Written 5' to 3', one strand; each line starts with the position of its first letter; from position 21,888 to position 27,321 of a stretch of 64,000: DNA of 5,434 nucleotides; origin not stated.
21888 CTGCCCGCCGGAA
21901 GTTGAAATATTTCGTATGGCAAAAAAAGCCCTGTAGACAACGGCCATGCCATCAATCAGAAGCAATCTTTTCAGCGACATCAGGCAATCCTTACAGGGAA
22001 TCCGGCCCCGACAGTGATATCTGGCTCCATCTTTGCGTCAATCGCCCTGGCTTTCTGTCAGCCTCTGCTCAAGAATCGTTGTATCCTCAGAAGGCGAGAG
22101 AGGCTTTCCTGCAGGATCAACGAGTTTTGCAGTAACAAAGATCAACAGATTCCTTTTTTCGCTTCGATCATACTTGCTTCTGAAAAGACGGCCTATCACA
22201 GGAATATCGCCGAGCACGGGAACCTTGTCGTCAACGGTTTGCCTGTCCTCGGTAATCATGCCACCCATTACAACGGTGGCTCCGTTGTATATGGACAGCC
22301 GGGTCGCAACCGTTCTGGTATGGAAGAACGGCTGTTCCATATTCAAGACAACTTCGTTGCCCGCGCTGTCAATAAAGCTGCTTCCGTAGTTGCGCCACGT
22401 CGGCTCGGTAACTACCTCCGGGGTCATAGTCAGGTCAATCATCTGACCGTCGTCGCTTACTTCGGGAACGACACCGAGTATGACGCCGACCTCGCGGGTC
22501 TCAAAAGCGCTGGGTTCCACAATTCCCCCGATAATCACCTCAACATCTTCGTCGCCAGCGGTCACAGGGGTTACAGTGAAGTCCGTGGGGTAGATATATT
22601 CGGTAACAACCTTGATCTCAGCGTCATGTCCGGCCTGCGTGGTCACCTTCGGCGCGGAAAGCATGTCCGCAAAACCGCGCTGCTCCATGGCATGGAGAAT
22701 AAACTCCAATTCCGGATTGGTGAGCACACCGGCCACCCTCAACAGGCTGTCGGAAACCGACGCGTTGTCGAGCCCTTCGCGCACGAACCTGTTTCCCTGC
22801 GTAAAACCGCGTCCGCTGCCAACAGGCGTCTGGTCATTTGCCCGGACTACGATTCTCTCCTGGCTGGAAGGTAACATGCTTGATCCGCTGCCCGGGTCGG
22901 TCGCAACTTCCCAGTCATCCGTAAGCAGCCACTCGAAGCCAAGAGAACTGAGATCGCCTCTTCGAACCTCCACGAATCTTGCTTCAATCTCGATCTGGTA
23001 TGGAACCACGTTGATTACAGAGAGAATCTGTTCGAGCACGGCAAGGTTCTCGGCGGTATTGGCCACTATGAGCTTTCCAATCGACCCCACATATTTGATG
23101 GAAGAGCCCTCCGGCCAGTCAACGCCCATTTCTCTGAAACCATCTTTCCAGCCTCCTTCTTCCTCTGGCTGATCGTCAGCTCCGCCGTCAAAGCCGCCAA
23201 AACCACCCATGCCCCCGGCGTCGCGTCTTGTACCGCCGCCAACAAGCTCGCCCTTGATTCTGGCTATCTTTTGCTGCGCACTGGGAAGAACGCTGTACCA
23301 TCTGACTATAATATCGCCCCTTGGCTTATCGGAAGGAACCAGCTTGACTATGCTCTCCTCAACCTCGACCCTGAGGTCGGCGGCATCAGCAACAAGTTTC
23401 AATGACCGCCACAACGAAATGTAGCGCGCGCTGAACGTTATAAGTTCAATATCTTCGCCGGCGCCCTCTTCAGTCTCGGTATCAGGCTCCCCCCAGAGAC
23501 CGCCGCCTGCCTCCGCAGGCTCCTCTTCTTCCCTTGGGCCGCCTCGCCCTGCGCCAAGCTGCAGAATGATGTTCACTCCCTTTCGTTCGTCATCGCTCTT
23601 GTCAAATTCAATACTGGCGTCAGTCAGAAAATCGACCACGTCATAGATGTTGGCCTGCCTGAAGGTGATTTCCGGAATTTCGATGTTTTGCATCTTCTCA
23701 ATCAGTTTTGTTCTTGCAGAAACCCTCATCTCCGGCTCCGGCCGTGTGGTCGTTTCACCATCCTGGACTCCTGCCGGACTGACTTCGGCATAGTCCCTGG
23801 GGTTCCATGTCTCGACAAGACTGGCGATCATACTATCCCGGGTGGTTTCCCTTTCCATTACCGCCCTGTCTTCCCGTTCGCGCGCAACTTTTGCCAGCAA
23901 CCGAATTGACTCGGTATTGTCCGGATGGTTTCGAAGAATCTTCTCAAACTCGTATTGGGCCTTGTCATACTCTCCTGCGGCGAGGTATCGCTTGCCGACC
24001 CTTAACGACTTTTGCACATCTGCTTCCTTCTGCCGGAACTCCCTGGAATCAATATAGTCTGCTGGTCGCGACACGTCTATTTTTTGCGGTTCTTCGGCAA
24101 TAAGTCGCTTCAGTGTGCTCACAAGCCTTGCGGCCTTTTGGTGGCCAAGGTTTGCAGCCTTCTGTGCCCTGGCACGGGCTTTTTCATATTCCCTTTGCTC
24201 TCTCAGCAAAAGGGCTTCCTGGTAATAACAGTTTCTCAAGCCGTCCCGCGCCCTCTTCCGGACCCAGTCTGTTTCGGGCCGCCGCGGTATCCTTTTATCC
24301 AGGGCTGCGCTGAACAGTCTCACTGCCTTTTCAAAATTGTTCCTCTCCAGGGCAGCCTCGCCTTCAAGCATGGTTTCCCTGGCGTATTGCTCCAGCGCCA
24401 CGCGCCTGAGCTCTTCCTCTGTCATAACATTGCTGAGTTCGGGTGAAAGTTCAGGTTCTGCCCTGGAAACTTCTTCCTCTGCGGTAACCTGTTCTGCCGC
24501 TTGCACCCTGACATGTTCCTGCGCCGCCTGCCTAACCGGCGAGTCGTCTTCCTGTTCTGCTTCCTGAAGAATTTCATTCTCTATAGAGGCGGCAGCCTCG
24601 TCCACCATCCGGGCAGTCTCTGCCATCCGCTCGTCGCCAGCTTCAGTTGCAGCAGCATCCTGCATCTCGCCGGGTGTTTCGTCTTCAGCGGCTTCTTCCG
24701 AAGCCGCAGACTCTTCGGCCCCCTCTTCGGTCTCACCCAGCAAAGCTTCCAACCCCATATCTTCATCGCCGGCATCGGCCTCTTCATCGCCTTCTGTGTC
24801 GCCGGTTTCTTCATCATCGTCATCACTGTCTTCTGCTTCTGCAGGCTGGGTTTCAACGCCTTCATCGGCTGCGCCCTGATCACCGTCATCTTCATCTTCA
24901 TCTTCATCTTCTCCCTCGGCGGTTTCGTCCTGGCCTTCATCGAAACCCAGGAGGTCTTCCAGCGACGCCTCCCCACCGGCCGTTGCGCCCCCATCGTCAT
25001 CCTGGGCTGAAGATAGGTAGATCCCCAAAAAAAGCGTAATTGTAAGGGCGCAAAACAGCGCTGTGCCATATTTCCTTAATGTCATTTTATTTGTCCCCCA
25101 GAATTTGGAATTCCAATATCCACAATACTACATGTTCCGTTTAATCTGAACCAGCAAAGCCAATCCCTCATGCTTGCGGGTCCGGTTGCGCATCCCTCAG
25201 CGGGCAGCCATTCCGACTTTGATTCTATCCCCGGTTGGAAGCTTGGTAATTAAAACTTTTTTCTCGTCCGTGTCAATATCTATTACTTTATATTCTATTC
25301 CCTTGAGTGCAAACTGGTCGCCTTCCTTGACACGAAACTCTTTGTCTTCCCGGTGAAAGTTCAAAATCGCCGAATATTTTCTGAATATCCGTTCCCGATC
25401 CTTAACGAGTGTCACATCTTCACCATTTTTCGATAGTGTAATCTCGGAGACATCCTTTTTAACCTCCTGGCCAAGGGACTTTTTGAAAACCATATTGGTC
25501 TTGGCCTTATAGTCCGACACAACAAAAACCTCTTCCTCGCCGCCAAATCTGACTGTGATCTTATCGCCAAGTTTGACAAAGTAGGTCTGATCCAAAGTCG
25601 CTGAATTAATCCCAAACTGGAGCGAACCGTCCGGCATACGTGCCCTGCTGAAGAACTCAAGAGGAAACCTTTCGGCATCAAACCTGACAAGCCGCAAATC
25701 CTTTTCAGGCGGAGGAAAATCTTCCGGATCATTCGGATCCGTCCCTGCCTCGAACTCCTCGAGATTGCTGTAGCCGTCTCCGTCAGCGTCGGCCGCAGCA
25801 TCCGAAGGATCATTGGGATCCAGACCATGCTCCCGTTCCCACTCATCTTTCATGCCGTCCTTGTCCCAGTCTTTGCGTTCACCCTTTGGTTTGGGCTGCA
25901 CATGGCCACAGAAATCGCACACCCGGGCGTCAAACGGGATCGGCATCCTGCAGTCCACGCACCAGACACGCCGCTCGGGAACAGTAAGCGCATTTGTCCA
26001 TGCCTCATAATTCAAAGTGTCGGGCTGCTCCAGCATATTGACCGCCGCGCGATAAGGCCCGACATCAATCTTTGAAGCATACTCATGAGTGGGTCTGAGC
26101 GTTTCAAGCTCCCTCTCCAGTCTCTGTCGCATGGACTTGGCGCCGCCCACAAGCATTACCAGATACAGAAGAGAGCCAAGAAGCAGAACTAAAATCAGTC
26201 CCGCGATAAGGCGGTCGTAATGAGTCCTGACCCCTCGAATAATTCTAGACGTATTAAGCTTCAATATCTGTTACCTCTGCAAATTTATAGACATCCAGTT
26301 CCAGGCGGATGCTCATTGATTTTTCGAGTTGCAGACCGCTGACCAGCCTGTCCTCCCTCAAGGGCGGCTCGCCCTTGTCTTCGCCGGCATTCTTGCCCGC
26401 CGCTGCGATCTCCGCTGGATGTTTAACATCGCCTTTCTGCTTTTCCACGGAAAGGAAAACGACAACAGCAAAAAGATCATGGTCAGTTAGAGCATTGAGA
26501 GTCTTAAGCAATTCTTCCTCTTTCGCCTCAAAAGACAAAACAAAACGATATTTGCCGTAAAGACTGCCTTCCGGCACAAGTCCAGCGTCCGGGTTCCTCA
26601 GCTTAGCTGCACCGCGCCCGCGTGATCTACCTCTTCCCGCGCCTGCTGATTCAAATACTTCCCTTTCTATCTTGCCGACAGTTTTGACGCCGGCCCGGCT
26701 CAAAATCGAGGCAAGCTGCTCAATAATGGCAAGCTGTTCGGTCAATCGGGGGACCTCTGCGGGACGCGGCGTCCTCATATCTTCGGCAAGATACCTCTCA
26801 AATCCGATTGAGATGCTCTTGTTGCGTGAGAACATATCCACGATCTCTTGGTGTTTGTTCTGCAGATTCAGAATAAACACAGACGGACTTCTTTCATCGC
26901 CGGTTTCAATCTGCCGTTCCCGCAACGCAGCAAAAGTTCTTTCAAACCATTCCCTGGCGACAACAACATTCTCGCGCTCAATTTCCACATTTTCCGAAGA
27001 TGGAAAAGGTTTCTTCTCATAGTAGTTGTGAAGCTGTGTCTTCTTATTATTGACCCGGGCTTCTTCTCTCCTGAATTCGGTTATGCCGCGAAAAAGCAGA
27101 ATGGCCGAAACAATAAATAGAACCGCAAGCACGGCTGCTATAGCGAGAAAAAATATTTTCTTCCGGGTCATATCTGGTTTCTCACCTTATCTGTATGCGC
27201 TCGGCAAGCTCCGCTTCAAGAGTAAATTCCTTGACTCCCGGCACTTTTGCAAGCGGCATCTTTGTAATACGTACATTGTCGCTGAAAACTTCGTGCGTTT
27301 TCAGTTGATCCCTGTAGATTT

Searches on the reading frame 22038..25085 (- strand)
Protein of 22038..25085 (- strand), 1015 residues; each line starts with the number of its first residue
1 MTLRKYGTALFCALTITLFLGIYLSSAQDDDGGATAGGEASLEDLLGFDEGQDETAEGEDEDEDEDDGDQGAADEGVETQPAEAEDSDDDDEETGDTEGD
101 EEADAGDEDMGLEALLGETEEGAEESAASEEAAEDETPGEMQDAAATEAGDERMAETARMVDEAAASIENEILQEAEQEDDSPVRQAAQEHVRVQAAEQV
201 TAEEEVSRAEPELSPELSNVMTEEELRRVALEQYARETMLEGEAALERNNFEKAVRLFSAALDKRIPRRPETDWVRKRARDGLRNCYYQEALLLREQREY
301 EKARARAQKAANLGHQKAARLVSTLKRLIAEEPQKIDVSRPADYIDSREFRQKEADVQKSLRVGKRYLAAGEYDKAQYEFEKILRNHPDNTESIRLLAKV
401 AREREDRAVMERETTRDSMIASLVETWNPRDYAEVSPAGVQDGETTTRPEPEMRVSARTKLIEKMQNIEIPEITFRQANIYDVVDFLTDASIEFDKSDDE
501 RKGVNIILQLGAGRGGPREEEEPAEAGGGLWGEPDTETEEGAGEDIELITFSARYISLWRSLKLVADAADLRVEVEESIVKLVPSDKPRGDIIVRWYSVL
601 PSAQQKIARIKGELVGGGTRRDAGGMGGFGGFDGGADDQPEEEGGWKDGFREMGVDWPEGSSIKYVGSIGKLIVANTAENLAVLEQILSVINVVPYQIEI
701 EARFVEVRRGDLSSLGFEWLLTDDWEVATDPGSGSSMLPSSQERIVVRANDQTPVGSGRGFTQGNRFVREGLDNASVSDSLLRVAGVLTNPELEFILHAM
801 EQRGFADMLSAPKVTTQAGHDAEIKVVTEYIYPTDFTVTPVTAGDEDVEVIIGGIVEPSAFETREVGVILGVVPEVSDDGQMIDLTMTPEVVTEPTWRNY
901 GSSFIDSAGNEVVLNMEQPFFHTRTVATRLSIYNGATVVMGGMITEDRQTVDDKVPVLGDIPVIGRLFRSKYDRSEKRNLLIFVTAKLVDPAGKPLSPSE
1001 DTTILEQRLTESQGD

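Call 8: search_protein_families(library=pfam, proteins=[window:22038-25085:-], max_evalue=0.001)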
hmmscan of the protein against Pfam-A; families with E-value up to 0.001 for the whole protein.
window:22038-25085:- (1015 aa): 4 families
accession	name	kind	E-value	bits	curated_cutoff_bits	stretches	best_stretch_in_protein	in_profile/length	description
PF00263.26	Secretin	-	1.7e-35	122.5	27.5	1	799-990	1-169/169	Bacterial type II and III secretion system protein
PF13428.12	TPR_14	-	4.9e-06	27.2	23.5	0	363-399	7-43/44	Tetratricopeptide repeat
PF07719.23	TPR_2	-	1.4e-05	25.3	27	0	363-390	7-34/34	Tetratricopeptide repeat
PF13432.12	TPR_16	-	0.00017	22.4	32.7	0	241-270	3-31/65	Tetratricopeptide repeat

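Call 78: search_protein_families(library=ncbifam, proteins=[window:22038-25085:-], max_evalue=0.001)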
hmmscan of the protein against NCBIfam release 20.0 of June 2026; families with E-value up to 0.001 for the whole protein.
window:22038-25085:- (1015 aa): 8 families
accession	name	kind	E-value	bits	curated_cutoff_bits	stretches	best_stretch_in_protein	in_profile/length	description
NF042912.1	Amuc_1098_fam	equivalog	2e-129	433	750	1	213-996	19-803/805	Amuc_1098 family type IV pilus outer membrane protein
TIGR02517.1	type_II_gspD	equivalog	1.7e-43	149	351.35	1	619-990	301-591/600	type II secretion system secretin GspD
TIGR02515.1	IV_pilus_PilQ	subfamily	8.3e-36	123.9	284.35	1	664-989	138-427/428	type IV pilus secretin PilQ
TIGR02519.1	pilus_MshL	equivalog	1.8e-32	112.5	250.2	1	669-988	7-289/290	pilus (MSHA type) biogenesis protein MshL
TIGR02516.1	type_III_yscC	equivalog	1.2e-20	73.6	238.45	2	866-990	347-462/463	type III secretion system outer membrane ring subunit SctC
NF010083.0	PRK13568.1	equivalog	1.8e-20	73.1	554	1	793-989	252-417/419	DNA uptake porin HofQ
NF007851.2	PRK10560.1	exception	1.9e-15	56.6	598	1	925-990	345-410/412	DNA uptake porin HofQ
NF011873.0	PRK15346.1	equivalog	3.3e-13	49.2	524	1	925-984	430-489/499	EscC/YscC/HrcC family type III secretion system outer membrane ring protein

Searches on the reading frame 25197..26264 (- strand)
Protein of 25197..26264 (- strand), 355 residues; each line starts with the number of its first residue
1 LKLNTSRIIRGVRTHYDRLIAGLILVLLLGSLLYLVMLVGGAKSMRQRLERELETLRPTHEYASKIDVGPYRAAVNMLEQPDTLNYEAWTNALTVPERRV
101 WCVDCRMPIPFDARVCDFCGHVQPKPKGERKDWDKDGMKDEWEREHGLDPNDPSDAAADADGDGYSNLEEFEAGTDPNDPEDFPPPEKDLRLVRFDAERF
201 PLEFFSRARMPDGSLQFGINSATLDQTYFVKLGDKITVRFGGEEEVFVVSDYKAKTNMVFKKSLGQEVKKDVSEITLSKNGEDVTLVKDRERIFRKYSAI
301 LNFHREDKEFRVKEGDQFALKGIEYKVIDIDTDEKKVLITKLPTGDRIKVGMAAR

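Call 8: search_protein_families(library=pfam, proteins=[window:25197-26264:-], max_evalue=0.001)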
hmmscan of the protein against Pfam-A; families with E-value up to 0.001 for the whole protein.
window:25197-26264:- (355 aa): 1 family
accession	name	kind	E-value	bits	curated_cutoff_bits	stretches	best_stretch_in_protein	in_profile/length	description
PF18884.5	TSP3_bac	-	5.3e-09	36.2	25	1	159-180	1-22/22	Bacterial TSP3 repeat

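Call 78: search_protein_families(library=ncbifam, proteins=[window:25197-26264:-], max_evalue=0.001)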
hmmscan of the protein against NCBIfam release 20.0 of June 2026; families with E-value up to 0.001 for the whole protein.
window:25197-26264:- (355 aa): 2 families
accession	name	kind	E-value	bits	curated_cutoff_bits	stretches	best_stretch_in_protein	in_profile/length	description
NF042425.1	Amuc_1099_fam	equivalog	5.3e-26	91.9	50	1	135-339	105-320/321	Amuc_1099 family pilus-like system protein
NF047639.1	throspo3_MtsD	equivalog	5.1e-05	21.6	800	1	132-178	482-528/651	cell-cell cohesion protein MtsD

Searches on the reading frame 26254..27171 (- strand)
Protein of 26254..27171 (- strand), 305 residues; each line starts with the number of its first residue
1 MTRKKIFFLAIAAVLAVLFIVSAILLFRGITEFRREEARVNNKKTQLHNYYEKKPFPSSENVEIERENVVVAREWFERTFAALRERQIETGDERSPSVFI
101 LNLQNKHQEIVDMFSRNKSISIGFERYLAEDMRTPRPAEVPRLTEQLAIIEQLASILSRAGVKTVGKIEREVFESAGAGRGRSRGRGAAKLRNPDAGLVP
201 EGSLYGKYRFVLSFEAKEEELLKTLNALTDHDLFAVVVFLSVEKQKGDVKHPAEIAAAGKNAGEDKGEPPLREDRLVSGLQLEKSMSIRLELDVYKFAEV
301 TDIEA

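Call 8: search_protein_families(library=pfam, proteins=[window:26254-27171:-], max_evalue=0.001)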
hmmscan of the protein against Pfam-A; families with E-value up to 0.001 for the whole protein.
window:26254-27171:- (305 aa): 0 families

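Call 78: search_protein_families(library=ncbifam, proteins=[window:26254-27171:-], max_evalue=0.001)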
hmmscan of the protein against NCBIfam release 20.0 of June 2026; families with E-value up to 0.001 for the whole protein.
window:26254-27171:- (305 aa): 1 family
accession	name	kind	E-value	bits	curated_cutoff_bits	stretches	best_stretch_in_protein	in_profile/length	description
NF038287.2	Amuc_1100_fam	equivalog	1.9e-18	67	180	1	7-259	9-262/326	Amuc_1100 family pilus-like protein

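Call 101: search_solved_structures(query=window:26254-27171:-, max_evalue=0.01)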
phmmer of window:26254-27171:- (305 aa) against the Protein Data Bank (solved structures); distinct sequences matched with E-value up to 0.01: 0.
